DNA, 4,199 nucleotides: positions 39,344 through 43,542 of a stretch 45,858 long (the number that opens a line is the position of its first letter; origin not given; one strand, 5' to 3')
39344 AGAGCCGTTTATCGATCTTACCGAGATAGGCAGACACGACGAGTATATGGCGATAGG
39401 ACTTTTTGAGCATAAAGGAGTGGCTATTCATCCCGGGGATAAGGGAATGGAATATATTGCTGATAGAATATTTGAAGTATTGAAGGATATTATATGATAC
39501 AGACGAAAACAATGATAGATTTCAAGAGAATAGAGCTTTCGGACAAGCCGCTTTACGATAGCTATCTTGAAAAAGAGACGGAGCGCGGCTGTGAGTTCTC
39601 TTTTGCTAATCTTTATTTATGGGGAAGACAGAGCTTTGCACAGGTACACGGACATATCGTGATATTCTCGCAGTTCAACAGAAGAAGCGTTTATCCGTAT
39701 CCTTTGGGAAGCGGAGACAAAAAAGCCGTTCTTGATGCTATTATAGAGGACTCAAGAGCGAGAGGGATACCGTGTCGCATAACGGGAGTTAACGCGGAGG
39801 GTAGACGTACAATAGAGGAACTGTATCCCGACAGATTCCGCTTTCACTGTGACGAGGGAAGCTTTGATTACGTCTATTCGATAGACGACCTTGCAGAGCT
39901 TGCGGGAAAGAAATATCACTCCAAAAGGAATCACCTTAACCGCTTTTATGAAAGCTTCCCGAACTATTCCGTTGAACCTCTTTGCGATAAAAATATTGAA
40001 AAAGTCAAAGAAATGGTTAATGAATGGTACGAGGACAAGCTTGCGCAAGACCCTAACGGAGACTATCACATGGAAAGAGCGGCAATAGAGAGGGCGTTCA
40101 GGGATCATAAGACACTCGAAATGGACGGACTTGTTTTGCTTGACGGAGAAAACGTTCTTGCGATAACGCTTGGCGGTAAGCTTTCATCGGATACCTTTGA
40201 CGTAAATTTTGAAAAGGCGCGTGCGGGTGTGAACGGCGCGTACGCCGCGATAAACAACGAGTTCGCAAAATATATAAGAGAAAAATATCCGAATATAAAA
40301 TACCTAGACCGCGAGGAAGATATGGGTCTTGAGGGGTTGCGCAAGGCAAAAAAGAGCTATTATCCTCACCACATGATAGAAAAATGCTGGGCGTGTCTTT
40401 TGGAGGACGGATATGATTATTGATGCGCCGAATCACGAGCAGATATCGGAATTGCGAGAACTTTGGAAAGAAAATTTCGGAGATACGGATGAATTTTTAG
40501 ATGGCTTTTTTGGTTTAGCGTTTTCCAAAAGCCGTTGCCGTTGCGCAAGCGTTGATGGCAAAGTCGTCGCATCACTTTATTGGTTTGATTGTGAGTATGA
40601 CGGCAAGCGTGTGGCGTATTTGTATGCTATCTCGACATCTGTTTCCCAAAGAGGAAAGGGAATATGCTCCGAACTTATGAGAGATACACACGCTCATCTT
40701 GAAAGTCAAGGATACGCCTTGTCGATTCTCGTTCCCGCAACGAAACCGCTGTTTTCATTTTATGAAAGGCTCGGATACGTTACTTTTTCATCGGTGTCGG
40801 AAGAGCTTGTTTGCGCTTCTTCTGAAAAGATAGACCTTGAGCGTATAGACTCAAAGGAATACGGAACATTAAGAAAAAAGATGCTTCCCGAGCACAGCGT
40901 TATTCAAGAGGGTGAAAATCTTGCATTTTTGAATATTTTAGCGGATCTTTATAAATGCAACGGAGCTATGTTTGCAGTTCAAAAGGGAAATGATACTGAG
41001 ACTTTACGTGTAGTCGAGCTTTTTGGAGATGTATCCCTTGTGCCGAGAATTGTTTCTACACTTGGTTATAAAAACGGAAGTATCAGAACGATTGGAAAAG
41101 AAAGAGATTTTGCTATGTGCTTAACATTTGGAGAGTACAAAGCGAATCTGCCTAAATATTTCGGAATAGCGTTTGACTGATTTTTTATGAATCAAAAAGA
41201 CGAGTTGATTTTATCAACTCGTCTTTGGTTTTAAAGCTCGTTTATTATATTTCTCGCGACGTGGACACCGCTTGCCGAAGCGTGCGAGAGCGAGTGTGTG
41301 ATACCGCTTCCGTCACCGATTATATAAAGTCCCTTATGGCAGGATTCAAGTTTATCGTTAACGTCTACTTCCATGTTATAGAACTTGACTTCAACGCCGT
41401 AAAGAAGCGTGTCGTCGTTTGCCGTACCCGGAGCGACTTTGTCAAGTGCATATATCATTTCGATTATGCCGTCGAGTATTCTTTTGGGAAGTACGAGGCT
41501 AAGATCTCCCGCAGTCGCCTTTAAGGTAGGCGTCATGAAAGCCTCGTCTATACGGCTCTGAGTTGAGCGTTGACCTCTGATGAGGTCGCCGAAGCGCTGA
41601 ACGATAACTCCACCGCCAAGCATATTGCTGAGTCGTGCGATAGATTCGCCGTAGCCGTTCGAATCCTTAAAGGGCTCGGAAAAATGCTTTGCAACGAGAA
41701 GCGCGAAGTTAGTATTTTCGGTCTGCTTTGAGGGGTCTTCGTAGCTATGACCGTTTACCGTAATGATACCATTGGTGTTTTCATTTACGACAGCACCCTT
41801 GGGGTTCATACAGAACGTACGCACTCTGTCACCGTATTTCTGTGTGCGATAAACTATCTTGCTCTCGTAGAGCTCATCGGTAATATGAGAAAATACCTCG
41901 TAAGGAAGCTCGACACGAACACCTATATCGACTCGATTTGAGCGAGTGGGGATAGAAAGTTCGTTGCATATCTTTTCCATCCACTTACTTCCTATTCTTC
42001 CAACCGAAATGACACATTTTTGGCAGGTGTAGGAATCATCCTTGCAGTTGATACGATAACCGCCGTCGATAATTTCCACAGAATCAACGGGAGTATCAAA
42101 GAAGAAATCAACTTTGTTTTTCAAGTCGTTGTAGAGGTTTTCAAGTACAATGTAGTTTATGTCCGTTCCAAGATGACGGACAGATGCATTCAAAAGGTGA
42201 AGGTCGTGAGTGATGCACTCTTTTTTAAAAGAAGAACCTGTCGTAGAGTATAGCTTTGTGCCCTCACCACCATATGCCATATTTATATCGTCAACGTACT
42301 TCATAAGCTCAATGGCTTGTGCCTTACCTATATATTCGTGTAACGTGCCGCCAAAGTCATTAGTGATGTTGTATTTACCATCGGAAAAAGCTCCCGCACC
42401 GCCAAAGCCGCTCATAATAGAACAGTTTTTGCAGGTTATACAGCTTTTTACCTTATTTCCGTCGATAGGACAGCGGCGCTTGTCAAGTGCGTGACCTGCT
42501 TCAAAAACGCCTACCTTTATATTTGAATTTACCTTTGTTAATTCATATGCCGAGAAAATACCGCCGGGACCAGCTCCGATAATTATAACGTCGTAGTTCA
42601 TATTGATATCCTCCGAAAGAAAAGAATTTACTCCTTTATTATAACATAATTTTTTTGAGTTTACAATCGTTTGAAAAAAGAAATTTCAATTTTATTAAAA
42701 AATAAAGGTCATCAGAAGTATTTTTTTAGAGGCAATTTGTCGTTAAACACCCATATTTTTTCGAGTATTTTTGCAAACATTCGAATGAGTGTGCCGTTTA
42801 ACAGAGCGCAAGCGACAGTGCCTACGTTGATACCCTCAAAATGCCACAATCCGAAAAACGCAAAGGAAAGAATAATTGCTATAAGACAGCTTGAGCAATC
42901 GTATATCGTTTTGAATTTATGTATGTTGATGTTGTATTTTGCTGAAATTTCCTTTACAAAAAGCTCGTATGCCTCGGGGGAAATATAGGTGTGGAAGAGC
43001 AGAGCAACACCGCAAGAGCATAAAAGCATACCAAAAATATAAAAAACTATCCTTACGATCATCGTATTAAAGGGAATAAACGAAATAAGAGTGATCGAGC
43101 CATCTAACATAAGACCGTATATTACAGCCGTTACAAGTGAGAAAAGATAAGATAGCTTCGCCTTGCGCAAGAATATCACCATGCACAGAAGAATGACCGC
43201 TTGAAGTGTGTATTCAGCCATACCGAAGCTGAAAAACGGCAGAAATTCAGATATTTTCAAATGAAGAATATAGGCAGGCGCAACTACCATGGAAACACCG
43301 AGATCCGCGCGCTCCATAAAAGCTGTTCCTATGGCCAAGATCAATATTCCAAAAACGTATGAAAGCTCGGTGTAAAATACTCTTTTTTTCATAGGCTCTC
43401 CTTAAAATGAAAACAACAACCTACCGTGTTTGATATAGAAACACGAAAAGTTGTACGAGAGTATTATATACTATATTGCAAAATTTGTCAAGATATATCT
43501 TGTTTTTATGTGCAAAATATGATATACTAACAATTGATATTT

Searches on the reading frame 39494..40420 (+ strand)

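Call 94: search_protein_families(library=pfam, proteins=[window:39494-40420:+], max_evalue=0.00001)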
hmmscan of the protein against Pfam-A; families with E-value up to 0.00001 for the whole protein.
window:39494-40420:+ (309 aa): 1 family
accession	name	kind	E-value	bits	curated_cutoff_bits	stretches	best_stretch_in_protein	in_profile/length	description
PF09924.15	LPG_synthase_C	-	3.9e-46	157.9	27.5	1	30-300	6-297/298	Phosphatidylglycerol lysyltransferase, C-terminal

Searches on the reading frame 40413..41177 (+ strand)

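Call 94: search_protein_families(library=pfam, proteins=[window:40413-41177:+], max_evalue=0.00001)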
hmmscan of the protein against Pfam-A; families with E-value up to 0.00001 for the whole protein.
window:40413-41177:+ (255 aa): 3 families
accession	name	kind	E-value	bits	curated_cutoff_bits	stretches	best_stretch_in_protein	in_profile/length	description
PF13527.13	Acetyltransf_9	-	2.3e-14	53.9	25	1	7-122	6-124/127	Acetyltransferase (GNAT) domain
PF00583.31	Acetyltransf_1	-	4.3e-07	30.7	20.7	1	14-122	4-116/116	Acetyltransferase (GNAT) family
PF13508.13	Acetyltransf_7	-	1.6e-06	28.9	27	1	41-123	4-83/84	Acetyltransferase (GNAT) domain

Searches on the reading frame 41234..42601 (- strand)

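Call 94: search_protein_families(library=pfam, proteins=[window:41234-42601:-], max_evalue=0.00001)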
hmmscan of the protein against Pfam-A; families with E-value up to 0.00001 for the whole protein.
window:41234-42601:- (456 aa): 3 families
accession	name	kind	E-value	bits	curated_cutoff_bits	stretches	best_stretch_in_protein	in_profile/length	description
PF21688.3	FAD-depend_C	-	5.8e-13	49.9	27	1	248-405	35-195/197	FAD-dependent protein, C-terminal domain-like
PF07992.20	Pyr_redox_2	-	7e-08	32.7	26.1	0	3-56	1-47/291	Pyridine nucleotide-disulphide oxidoreductase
PF13738.12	Pyr_redox_3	-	3.5e-06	26.9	30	0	6-36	1-30/305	Pyridine nucleotide-disulphide oxidoreductase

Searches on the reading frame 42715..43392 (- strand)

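Call 94: search_protein_families(library=pfam, proteins=[window:42715-43392:-], max_evalue=0.00001)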
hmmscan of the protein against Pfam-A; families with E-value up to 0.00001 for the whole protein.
window:42715-43392:- (226 aa): 1 family
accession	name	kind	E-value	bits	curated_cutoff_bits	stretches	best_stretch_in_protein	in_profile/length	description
PF19700.5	DUF6198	-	2.1e-15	57.4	27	1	7-213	9-208/217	Family of unknown function (DUF6198)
